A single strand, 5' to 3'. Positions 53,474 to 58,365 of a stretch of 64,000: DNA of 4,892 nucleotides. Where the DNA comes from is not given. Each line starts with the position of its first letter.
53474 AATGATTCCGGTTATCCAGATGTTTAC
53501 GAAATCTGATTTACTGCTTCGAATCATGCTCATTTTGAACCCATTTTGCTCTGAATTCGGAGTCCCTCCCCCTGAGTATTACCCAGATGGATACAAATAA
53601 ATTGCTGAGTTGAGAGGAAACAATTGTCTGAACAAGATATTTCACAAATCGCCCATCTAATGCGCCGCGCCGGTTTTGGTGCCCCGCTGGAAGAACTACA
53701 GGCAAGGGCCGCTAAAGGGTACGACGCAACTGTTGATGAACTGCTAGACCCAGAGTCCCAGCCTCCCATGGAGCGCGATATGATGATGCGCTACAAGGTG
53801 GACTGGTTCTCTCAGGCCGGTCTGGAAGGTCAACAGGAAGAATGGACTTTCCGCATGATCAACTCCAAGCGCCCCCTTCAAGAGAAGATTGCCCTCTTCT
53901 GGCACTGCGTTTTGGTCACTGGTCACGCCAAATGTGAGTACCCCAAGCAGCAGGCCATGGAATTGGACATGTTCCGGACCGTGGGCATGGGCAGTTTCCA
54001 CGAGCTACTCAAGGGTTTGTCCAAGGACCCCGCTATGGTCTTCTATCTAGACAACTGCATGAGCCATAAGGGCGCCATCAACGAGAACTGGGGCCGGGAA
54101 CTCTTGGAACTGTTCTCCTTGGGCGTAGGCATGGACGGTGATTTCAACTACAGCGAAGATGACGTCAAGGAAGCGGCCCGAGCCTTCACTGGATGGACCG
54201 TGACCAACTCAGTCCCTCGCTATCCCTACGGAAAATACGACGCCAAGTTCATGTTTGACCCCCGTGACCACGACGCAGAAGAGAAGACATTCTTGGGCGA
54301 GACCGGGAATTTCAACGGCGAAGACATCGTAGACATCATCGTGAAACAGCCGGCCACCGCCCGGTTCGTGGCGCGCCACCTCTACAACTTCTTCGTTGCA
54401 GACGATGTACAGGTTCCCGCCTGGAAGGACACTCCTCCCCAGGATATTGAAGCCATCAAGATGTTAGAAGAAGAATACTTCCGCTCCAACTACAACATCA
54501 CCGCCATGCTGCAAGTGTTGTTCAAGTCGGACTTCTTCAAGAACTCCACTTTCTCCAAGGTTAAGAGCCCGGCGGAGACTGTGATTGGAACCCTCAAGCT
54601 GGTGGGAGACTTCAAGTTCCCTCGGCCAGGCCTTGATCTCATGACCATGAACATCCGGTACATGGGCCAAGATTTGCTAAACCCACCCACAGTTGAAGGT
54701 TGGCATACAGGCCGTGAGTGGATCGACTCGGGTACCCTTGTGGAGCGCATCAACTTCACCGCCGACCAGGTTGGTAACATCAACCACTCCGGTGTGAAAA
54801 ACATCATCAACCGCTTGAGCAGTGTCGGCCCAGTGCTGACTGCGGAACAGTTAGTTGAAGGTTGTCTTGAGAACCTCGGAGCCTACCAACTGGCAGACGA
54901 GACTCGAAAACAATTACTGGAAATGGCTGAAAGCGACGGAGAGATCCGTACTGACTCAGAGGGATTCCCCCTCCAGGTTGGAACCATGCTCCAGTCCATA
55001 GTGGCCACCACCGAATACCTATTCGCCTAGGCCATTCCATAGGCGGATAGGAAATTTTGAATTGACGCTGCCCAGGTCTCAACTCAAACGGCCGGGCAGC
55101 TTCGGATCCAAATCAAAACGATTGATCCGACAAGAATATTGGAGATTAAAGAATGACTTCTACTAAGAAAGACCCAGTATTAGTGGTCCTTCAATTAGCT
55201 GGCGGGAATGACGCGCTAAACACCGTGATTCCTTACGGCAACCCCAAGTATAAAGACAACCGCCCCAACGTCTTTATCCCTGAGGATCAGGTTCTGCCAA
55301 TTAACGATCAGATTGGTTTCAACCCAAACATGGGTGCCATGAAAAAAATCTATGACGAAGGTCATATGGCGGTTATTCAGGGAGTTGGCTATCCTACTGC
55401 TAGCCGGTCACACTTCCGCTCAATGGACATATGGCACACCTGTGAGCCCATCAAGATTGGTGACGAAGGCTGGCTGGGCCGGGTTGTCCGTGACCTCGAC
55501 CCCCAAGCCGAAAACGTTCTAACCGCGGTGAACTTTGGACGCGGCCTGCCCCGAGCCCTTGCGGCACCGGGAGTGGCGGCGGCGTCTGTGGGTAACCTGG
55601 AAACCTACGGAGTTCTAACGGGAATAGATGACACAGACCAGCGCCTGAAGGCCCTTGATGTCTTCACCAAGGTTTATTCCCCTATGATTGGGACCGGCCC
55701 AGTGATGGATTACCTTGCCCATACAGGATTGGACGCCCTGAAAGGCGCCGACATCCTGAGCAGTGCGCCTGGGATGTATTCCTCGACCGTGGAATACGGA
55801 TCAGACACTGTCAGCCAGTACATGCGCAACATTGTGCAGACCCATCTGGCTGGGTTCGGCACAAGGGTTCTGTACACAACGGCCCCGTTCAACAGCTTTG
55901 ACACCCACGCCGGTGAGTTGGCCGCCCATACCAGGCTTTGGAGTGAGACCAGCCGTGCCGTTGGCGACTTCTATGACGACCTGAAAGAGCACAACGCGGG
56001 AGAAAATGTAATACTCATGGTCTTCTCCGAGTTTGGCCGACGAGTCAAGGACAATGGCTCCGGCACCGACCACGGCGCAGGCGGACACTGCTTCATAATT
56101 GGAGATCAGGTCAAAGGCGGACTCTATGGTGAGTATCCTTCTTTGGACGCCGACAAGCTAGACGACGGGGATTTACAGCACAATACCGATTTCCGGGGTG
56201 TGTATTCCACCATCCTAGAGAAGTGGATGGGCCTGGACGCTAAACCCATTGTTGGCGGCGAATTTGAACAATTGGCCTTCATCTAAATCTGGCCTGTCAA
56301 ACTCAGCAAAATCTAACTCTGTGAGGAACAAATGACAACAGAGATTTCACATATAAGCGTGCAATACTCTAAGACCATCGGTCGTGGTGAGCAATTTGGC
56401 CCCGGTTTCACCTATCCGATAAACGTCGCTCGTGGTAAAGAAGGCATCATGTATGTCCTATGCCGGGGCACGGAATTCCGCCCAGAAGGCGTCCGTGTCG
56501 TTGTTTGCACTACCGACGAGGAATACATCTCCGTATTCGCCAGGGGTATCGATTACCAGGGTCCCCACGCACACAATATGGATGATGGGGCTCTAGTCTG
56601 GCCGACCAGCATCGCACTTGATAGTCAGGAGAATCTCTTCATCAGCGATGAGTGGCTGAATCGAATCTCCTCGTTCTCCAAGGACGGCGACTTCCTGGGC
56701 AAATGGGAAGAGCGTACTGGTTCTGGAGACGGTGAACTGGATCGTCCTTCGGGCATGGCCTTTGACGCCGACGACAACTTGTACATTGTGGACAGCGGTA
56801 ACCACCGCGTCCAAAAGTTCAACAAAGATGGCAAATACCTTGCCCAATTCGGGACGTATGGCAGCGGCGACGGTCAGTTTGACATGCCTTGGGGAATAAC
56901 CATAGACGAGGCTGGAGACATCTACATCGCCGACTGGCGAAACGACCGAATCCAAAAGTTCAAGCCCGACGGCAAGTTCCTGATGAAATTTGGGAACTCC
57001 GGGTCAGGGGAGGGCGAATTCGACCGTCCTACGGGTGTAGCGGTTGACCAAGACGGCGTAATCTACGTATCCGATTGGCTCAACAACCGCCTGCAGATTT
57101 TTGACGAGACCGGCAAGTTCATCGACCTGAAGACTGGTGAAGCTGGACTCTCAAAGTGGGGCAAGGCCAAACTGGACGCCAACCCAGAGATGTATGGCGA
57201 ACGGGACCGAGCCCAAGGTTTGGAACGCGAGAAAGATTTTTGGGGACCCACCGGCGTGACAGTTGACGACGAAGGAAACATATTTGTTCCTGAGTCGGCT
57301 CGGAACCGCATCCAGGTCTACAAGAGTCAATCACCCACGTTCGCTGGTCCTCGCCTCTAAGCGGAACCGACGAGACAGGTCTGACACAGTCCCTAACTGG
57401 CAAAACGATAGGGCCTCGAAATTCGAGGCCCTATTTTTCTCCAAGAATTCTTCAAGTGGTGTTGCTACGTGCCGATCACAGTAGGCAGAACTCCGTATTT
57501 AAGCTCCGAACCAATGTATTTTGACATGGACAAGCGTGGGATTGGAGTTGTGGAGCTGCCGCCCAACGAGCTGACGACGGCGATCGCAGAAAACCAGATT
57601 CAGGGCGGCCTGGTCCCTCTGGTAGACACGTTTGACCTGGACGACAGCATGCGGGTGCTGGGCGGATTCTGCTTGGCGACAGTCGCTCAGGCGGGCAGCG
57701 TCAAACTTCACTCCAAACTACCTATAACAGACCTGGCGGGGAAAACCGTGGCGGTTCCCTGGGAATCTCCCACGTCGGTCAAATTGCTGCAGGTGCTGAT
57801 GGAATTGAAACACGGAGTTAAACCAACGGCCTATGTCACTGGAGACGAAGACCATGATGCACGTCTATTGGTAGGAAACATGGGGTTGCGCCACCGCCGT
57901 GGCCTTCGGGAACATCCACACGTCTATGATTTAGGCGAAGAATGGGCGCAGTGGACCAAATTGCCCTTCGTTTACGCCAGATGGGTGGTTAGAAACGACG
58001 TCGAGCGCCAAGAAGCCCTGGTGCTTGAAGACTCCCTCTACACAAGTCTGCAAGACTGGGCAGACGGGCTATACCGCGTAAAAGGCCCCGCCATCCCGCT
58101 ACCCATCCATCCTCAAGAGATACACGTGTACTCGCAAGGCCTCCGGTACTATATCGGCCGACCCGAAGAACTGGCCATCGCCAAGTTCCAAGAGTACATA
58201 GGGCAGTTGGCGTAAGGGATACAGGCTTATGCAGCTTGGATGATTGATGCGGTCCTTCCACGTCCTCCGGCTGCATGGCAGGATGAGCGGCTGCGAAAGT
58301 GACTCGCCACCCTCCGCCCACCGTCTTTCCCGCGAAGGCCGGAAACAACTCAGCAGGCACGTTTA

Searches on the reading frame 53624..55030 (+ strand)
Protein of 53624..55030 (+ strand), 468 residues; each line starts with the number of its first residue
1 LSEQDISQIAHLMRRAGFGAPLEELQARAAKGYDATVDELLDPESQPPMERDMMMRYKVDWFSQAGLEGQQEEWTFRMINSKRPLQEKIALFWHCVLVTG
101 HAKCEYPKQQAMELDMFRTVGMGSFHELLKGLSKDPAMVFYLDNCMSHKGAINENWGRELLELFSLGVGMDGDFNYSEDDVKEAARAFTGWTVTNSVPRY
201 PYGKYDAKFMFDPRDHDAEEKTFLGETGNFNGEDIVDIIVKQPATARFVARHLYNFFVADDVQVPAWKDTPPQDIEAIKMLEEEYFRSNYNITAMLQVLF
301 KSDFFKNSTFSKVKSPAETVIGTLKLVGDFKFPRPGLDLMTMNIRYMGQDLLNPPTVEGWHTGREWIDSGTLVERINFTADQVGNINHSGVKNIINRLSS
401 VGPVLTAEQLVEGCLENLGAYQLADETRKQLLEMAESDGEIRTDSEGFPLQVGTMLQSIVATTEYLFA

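Call 15: search_protein_families(library=pfam, proteins=[window:53624-55030:+], max_evalue=0.00001)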
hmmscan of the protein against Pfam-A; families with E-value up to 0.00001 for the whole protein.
window:53624-55030:+ (468 aa): 1 family
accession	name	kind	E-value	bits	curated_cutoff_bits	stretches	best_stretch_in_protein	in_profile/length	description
PF08811.16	DUF1800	-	5.9e-99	332.5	26.1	1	11-465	1-417/419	Protein of unknown function (DUF1800)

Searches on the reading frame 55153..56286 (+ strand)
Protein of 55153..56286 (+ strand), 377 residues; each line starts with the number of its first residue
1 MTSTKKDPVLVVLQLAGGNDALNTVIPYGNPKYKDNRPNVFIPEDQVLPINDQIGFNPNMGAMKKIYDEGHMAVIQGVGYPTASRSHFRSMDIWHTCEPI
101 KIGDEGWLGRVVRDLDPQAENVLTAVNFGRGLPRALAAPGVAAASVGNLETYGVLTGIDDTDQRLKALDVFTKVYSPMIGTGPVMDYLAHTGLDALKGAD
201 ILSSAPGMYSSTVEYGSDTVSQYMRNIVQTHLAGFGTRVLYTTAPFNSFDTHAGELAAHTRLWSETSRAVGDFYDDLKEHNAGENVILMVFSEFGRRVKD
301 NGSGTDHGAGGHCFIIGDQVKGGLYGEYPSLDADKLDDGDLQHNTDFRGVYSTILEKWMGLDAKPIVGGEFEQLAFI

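Call 15: search_protein_families(library=pfam, proteins=[window:55153-56286:+], max_evalue=0.00001)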
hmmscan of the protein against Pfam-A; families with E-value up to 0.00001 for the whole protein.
window:55153-56286:+ (377 aa): 1 family
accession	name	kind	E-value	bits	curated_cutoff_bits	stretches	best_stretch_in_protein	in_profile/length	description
PF07394.17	DUF1501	-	5.1e-23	82.3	27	1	10-356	4-359/390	Protein of unknown function (DUF1501)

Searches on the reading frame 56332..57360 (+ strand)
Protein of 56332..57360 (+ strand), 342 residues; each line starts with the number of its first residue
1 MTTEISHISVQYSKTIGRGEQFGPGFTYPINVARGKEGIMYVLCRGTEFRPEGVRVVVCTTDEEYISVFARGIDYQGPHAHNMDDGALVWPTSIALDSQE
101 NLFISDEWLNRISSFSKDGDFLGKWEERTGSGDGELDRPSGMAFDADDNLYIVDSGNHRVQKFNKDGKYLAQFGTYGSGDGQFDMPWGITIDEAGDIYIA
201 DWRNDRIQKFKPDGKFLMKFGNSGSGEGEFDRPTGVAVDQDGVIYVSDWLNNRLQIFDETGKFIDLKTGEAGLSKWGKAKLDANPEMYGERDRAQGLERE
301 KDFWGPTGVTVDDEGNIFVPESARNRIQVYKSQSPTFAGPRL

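Call 15: search_protein_families(library=pfam, proteins=[window:56332-57360:+], max_evalue=0.00001)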
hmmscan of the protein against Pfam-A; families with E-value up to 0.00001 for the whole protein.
window:56332-57360:+ (342 aa): 8 families
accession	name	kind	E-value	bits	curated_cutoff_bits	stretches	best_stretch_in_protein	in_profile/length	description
PF01436.27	NHL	-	1.5e-38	129.4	20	3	136-163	1-28/28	NHL repeat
PF08450.18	SGL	-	9e-14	52.1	26.3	0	80-171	126-218/246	SMP-30/Gluconolactonase/LRE-like region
PF17170.10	DUF5128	-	1.5e-13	51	22.9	0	146-198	52-105/321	6-bladed beta-propeller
PF06739.17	SBBP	-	4.1e-12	46.3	20.5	0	306-319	15-28/38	Beta-propeller repeat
PF25021.1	TEN_NHL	-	8.4e-09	35.3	27.1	0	132-162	325-355/357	Teneurin NHL domain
PF13449.12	Phytase-like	-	9.8e-08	32.7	27.6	0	141-174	72-105/284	Esterase-like activity of phytase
PF24684.1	Vgb_lyase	-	1.1e-07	31.5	50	1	90-248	140-282/290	Virginiamycin B lyase family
PF06977.17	SdiA-regulated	-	4.1e-07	29.9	21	0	102-155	187-241/249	SdiA-regulated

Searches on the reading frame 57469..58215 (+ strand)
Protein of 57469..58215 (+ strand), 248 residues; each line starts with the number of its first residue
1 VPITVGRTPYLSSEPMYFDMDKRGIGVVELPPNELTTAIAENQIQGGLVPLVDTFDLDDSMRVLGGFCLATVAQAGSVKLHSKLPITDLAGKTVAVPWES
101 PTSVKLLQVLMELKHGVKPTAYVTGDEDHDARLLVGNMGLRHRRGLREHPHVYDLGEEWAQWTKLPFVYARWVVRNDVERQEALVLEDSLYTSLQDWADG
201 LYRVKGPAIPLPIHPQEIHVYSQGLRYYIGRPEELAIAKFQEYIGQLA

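Call 16: search_protein_families(library=pfam, proteins=[window:57469-58215:+], max_evalue=0.001)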
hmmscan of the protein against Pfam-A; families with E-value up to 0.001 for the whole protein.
window:57469-58215:+ (248 aa): 1 family
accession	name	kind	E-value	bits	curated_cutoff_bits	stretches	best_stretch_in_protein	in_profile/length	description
PF02621.19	VitK2_biosynth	-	1e-35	123.9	26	1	3-244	1-250/252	Menaquinone biosynthesis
